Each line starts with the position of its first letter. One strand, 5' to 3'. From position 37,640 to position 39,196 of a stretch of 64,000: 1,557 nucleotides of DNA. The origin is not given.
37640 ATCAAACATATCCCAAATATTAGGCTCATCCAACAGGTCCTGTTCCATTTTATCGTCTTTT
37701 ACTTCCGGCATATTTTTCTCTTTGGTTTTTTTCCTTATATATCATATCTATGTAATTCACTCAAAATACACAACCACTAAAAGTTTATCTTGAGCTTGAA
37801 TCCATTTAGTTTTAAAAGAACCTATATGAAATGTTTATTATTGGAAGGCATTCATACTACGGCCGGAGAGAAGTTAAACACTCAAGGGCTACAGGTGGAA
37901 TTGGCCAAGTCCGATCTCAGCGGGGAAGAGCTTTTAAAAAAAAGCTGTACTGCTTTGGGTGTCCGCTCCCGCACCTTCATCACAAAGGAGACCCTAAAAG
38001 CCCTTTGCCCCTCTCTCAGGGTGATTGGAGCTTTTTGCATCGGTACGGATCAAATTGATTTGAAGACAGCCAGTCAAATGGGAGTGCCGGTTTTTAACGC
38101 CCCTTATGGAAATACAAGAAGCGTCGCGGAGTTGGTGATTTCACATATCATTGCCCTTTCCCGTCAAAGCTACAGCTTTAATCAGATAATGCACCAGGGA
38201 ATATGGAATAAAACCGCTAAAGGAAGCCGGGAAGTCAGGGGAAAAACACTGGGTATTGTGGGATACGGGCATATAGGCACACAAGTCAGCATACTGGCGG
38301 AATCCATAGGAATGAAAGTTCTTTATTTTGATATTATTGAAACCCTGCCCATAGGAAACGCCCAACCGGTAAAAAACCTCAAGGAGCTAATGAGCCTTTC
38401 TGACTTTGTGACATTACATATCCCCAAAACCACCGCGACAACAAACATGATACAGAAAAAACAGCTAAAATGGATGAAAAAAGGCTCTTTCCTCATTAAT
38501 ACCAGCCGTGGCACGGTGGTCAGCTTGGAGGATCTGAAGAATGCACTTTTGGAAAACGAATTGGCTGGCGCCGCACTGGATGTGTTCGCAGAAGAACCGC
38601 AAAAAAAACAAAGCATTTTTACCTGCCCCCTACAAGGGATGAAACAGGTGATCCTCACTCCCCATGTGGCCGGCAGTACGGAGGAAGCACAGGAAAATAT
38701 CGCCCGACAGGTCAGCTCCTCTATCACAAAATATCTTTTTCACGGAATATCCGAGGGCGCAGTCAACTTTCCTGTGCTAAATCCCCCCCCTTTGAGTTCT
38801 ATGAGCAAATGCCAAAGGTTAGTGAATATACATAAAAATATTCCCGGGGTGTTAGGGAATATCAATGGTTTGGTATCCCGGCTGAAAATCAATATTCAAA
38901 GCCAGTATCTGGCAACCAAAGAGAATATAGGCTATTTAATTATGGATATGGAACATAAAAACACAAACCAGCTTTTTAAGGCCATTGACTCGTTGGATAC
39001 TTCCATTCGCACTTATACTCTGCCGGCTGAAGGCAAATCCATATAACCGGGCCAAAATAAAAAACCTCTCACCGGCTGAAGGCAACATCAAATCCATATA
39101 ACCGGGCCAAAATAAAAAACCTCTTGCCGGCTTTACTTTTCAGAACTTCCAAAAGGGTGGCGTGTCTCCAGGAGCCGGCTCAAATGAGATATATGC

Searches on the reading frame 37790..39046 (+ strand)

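Call 45: search_protein_families(library=pfam, proteins=[window:37790-39046:+], max_evalue=0.00001)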
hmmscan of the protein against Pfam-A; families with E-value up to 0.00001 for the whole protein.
window:37790-39046:+ (418 aa): 3 families
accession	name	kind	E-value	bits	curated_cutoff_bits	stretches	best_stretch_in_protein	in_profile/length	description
PF02826.25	2-Hacid_dh_C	-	4.8e-49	166.6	25.1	1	118-294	2-178/178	D-isomer specific 2-hydroxyacid dehydrogenase, NAD binding domain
PF00389.36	2-Hacid_dh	-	2.7e-29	102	24.6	1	16-326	2-134/134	D-isomer specific 2-hydroxyacid dehydrogenase, catalytic domain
PF22629.2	ACT_AHAS_ss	-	2.8e-10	40.7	27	1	347-405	4-65/67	AHAS small subunit-like ACT domain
